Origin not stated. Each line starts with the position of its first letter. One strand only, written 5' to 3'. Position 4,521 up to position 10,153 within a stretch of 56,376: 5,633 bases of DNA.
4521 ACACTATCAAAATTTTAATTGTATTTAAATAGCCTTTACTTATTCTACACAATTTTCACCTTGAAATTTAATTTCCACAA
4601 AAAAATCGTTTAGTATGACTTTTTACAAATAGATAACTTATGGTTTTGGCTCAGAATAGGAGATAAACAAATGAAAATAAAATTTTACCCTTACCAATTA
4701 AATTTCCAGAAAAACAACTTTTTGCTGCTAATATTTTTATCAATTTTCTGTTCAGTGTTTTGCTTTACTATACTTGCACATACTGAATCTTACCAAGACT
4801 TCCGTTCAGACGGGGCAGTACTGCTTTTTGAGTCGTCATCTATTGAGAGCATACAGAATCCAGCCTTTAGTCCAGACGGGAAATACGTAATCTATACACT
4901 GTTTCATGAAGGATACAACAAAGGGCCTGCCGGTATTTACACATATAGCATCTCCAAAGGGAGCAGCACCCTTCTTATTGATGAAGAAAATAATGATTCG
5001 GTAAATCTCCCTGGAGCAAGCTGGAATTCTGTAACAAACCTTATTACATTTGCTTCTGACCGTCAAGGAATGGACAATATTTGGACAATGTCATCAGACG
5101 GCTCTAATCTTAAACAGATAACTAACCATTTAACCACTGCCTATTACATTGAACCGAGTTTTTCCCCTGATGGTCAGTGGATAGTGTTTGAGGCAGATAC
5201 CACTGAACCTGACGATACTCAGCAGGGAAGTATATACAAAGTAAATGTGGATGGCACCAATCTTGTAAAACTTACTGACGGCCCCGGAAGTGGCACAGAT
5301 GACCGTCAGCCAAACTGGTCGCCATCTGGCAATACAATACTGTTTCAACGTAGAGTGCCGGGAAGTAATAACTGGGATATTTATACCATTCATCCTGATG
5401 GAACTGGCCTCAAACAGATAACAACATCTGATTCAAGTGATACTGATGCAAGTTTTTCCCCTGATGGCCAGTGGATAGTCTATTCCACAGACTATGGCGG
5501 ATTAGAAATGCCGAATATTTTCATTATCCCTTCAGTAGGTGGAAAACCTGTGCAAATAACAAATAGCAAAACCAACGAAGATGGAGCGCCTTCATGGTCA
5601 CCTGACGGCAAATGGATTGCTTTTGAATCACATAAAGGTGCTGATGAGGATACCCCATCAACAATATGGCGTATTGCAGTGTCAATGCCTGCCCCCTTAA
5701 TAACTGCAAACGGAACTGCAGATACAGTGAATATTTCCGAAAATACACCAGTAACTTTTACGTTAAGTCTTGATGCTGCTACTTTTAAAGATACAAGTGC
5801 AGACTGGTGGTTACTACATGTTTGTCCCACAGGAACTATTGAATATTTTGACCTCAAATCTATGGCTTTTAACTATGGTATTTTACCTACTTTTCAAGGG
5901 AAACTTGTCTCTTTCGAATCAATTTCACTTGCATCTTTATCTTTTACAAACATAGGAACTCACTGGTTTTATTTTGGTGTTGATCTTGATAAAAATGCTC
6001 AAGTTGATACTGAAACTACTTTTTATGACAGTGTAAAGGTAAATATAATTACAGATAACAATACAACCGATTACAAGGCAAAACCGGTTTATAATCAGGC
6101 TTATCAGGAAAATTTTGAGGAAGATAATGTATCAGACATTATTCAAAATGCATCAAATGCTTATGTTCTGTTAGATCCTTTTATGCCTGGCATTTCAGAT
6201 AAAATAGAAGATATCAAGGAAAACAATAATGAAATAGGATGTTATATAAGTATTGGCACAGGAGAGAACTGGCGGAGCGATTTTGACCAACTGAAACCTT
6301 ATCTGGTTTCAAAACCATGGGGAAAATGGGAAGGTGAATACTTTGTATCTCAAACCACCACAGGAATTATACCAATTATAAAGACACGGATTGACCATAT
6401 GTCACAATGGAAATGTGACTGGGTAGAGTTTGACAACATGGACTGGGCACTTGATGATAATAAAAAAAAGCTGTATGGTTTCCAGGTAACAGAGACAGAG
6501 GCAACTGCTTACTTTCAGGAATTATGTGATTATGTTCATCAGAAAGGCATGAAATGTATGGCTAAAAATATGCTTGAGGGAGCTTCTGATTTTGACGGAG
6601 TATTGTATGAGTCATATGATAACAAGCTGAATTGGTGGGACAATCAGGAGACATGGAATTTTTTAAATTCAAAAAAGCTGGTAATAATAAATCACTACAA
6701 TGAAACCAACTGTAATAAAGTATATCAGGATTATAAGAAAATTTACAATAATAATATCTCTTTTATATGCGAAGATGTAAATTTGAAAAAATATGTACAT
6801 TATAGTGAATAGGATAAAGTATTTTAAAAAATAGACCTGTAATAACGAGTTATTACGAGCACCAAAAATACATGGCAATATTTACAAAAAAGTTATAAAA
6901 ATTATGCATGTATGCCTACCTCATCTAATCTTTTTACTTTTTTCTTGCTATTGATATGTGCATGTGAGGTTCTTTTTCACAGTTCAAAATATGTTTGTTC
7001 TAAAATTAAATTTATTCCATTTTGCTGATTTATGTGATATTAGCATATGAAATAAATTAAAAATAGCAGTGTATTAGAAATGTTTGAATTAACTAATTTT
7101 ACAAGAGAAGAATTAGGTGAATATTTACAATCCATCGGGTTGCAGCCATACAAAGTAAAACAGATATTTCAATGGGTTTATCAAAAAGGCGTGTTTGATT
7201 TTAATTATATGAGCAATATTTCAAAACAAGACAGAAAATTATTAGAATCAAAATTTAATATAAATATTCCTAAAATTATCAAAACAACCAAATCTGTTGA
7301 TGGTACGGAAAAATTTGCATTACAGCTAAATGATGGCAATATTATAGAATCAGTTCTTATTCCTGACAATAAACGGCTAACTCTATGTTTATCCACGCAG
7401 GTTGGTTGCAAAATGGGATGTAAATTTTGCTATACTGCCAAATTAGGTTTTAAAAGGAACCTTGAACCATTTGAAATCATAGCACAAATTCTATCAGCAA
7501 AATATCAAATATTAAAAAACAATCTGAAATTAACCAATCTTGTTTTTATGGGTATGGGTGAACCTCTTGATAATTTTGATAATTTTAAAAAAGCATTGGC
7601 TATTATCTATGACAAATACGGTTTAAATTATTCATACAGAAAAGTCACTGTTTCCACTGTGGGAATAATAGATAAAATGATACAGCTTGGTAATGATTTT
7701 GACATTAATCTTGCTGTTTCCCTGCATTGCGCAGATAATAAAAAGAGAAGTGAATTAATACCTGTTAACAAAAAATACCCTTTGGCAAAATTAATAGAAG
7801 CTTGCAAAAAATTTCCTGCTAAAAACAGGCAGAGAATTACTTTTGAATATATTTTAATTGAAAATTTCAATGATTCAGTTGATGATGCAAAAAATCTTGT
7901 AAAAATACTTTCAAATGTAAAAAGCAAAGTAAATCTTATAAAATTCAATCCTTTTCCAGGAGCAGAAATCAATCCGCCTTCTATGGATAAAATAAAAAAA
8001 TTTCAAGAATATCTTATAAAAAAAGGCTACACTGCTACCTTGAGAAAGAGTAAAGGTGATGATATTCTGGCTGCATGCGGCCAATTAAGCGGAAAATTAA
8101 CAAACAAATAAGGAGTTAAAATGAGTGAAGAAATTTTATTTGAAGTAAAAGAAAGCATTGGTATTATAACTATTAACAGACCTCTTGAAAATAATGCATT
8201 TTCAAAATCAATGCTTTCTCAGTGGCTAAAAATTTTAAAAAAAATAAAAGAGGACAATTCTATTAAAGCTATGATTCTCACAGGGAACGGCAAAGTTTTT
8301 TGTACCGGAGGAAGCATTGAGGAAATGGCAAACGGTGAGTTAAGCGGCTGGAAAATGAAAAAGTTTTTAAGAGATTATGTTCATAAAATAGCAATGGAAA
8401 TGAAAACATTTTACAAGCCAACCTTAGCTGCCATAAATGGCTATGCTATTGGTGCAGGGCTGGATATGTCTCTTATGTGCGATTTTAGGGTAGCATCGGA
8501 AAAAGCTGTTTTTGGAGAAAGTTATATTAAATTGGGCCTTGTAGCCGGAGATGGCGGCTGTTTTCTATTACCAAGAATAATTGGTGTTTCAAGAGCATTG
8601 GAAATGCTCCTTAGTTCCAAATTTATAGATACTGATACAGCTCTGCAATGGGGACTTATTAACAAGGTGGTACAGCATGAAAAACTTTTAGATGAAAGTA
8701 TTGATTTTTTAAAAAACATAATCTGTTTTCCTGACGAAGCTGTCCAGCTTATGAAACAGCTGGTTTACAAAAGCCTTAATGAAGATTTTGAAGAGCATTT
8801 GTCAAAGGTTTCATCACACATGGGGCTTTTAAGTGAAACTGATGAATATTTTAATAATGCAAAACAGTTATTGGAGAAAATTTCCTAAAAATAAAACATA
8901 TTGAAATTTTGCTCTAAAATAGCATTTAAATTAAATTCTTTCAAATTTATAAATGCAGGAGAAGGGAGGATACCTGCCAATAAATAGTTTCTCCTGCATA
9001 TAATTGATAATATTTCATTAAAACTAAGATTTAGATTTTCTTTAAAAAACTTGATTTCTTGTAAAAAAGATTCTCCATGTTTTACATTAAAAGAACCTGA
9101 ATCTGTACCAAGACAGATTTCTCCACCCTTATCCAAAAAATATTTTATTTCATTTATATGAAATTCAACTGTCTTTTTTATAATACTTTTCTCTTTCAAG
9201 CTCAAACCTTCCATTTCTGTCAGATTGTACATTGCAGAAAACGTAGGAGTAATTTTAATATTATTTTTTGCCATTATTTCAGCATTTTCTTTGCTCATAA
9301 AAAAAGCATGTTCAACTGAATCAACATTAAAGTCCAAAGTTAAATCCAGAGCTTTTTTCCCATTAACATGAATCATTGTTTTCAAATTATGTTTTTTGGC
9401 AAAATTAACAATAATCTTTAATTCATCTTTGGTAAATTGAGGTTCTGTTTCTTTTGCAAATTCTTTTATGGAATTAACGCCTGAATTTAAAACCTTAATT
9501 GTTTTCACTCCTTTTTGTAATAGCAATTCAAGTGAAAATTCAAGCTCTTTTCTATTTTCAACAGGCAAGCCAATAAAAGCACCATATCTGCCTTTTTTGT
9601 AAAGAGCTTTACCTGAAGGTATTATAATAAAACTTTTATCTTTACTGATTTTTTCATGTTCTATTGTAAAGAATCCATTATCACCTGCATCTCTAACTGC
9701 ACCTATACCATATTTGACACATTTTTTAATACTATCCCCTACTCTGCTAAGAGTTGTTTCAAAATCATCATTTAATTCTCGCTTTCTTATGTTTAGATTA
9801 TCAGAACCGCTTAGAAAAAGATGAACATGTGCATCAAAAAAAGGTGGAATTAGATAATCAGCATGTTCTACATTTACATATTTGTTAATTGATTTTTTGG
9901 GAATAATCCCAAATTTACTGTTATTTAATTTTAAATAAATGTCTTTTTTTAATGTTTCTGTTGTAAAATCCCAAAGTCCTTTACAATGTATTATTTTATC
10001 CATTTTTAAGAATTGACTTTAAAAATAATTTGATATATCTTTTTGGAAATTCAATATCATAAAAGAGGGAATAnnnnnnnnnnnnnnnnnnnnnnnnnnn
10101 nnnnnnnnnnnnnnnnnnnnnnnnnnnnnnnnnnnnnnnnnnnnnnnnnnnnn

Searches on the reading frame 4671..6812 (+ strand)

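Call 20: search_protein_families(library=ncbifam, proteins=[window:4671-6812:+], max_evalue=1e-8)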
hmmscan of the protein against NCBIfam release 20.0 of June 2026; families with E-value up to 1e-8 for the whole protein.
window:4671-6812:+ (713 aa): 4 families
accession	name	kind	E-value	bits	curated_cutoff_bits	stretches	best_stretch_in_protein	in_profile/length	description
TIGR02800.1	propeller_TolB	equivalog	1e-35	123.5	343.15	2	62-234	238-391/418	Tol-Pal system beta propeller repeat protein TolB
NF053518.1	DipepPtdsDpp5Prph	equivalog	7.1e-22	77.7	900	1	161-273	16-124/655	dipeptidyl-peptidase Dpp5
NF002183.0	PRK01029.1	equivalog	8.2e-17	61.3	405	0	256-321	282-346/429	Tol-Pal system protein TolB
NF033523.0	lasso_peptidase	equivalog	7.9e-14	51.3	400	0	164-274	26-151/638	Atxe2 family lasso peptide isopeptidase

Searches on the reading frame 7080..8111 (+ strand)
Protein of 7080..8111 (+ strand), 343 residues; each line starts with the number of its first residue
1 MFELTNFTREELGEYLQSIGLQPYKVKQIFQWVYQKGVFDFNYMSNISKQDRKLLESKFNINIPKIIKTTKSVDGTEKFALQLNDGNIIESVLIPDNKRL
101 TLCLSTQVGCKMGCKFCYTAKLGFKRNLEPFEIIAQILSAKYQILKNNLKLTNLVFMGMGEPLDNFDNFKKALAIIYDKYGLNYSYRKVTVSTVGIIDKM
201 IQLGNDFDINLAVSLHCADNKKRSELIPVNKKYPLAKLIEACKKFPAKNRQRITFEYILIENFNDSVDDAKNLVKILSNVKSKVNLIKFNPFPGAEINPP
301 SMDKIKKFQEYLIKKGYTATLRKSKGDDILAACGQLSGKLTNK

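Call 30: search_protein_families(library=pfam, proteins=[window:7080-8111:+], max_evalue=0.000001)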
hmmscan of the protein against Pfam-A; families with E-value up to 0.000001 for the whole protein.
window:7080-8111:+ (343 aa): 2 families
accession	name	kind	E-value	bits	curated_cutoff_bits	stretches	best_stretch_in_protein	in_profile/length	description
PF21016.3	RlmN_N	-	1.6e-16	60.3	24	1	3-61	2-60/60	Ribosomal RNA large subunit methyltransferase N-terminal domain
PF04055.27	Radical_SAM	-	8.3e-14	52.5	29.5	1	105-268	2-160/166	Radical SAM superfamily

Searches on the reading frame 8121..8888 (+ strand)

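Call 30: search_protein_families(library=pfam, proteins=[window:8121-8888:+], max_evalue=0.000001)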
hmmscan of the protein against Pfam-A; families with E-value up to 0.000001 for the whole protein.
window:8121-8888:+ (255 aa): 2 families
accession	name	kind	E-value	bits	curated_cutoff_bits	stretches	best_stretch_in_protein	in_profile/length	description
PF00378.25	ECH_1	-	1.8e-52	178.6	27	1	9-222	2-212/251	Enoyl-CoA hydratase/isomerase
PF16113.10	ECH_2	-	3e-30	106.3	27.2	1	13-215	1-203/335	Enoyl-CoA hydratase/isomerase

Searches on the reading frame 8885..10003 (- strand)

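Call 30: search_protein_families(library=pfam, proteins=[window:8885-10003:-], max_evalue=0.000001)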
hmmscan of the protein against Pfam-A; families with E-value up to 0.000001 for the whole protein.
window:8885-10003:- (372 aa): 1 family
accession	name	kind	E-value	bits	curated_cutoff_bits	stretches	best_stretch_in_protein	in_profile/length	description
PF01979.26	Amidohydro_1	-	7.4e-15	55.5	25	1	50-336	1-291/345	Amidohydrolase family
